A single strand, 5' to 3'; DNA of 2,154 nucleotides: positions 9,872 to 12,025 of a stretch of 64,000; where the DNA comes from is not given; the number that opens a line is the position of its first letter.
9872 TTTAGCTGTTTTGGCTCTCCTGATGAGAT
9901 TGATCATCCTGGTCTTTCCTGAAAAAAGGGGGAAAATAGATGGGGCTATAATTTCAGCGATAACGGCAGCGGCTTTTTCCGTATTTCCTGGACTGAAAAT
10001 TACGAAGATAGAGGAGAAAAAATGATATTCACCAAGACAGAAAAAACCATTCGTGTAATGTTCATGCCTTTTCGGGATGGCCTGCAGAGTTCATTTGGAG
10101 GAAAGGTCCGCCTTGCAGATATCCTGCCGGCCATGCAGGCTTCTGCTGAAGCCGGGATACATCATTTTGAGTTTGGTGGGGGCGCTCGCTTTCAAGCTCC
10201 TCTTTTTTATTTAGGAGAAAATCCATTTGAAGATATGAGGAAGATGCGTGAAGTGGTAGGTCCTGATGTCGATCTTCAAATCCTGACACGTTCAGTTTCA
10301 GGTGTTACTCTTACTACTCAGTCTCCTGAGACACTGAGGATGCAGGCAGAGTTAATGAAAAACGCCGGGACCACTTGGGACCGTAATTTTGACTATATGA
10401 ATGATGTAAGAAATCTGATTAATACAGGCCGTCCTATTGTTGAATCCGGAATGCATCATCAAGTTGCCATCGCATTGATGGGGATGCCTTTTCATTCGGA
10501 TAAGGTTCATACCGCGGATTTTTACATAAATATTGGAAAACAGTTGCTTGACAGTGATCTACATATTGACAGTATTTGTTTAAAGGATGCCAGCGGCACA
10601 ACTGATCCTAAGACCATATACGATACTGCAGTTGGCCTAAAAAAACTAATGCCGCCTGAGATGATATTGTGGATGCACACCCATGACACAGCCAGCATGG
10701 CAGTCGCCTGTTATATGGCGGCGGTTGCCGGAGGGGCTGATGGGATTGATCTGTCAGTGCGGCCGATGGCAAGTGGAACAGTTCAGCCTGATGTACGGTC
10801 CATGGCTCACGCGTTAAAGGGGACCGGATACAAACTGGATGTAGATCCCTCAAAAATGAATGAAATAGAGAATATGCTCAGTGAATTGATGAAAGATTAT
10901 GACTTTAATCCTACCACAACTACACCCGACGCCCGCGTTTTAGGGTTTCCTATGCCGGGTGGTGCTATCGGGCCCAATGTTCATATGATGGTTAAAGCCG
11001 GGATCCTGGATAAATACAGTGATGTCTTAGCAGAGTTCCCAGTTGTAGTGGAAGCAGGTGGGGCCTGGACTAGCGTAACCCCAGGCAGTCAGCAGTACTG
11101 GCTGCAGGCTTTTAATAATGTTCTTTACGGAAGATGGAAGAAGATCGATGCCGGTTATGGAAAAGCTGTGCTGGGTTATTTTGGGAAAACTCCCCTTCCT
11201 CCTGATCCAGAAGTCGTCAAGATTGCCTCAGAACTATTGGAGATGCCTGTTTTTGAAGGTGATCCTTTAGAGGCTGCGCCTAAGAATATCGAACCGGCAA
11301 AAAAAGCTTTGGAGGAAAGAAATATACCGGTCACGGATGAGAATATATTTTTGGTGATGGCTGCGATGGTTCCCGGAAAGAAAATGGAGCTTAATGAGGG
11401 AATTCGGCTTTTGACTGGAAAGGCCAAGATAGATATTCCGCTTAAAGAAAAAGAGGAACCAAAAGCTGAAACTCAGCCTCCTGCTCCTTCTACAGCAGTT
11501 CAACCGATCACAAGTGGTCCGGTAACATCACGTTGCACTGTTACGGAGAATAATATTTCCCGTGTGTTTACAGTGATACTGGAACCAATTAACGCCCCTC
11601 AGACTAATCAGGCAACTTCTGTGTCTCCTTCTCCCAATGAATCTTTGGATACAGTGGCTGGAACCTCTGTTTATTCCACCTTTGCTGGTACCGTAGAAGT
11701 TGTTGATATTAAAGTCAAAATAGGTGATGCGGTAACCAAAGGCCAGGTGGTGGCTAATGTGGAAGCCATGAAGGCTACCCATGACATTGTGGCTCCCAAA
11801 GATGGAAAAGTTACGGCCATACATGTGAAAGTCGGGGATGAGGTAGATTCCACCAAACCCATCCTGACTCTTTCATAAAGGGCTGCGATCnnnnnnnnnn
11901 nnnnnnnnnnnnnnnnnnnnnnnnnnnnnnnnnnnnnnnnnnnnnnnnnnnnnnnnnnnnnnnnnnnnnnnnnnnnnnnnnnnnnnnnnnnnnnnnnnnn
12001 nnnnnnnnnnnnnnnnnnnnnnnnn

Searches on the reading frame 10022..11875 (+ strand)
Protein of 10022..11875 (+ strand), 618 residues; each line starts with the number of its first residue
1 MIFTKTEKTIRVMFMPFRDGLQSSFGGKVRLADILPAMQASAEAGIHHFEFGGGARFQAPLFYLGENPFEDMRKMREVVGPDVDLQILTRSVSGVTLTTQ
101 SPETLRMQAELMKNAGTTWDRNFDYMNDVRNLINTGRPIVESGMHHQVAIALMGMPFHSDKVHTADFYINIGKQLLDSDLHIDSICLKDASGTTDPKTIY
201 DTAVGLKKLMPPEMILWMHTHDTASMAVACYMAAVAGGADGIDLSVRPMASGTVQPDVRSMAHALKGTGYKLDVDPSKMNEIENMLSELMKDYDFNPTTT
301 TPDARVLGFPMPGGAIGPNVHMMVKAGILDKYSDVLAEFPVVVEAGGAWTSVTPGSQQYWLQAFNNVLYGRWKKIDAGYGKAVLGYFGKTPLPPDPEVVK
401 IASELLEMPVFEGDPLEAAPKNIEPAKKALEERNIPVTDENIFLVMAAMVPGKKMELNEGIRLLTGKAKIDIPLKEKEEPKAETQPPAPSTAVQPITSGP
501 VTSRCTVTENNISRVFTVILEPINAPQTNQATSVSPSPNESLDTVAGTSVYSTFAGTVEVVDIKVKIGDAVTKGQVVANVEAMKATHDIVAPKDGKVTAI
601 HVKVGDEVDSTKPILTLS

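Call 3: search_protein_families(library=pfam, proteins=[window:10022-11875:+], max_evalue=0.1)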
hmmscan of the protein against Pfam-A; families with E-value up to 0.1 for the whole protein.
window:10022-11875:+ (618 aa): 9 families
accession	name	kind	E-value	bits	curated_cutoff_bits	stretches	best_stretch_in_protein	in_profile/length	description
PF02436.23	PYC_OADA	-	8.5e-21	75.1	27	1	308-452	3-155/201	Conserved carboxylase domain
PF00364.28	Biotin_lipoyl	-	2.5e-16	59.7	22.1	1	558-617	12-73/73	Biotin-requiring enzyme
PF00682.25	HMGL-like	-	1.1e-11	45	29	1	184-285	158-259/260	HMGL-like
PF01597.25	GCV_H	-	3.5e-05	24.1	22.2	1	542-607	17-81/122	Glycine cleavage H-protein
PF13375.12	RnfC_N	-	0.0022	18.5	25.6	1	564-603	45-83/101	RnfC Barrel sandwich hybrid domain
PF13437.12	HlyD_3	-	0.0062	17.7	22.2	0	589-617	2-30/106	HlyD family secretion protein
PF16886.11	ATP-synt_ab_Xtn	-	0.0087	16.2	25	1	562-604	13-56/88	ATPsynthase alpha/beta subunit barrel-sandwich domain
PF05896.17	NQRA_N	-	0.017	15.8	25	0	562-601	41-79/94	NqrA N-terminal barrel-sandwich hybrid domain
PF13533.13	Biotin_lipoyl_2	-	0.018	15.3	29.8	1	591-608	5-22/32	Biotin-lipoyl like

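Call 42: search_protein_families(library=ncbifam, proteins=[window:10022-11875:+], max_evalue=1e-10)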
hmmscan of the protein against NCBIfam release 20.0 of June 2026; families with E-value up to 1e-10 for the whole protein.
window:10022-11875:+ (618 aa): 10 families
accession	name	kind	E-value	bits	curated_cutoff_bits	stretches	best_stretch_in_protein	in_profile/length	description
NF006761.0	PRK09282.1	domain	6.1e-88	295.8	402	1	9-616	3-588/591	pyruvate carboxylase subunit B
TIGR01108.1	oadA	equivalog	1.3e-82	278.2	756.5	1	16-610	5-578/582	sodium-extruding oxaloacetate decarboxylase subunit alpha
NF010644.0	PRK14041.1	equivalog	2.9e-66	224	734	1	15-455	8-436/467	pyruvate carboxylase subunit B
NF010643.0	PRK14040.1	subfamily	2e-65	221.4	892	1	6-617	3-594/595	oxaloacetate decarboxylase subunit alpha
NF009554.0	PRK12999.1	equivalog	5.2e-65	219.9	965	1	6-364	530-887/1147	pyruvate carboxylase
NF008985.0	PRK12331.1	equivalog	8.1e-61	206.2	718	1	9-400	3-389/465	oxaloacetate decarboxylase subunit alpha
NF008984.0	PRK12330.1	equivalog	2.8e-58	197.9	827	1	7-442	3-432/500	methylmalonyl-CoA carboxytransferase subunit 5S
TIGR01235.1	pyruv_carbox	equivalog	1e-51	175.6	1114.45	1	5-357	526-877/1143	pyruvate carboxylase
NF009231.0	PRK12581.1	equivalog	6.6e-50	170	954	1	17-399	20-397/468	oxaloacetate decarboxylase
NF010645.0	PRK14042.1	equivalog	3.8e-48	164.6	1182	1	16-444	10-426/596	pyruvate carboxylase subunit B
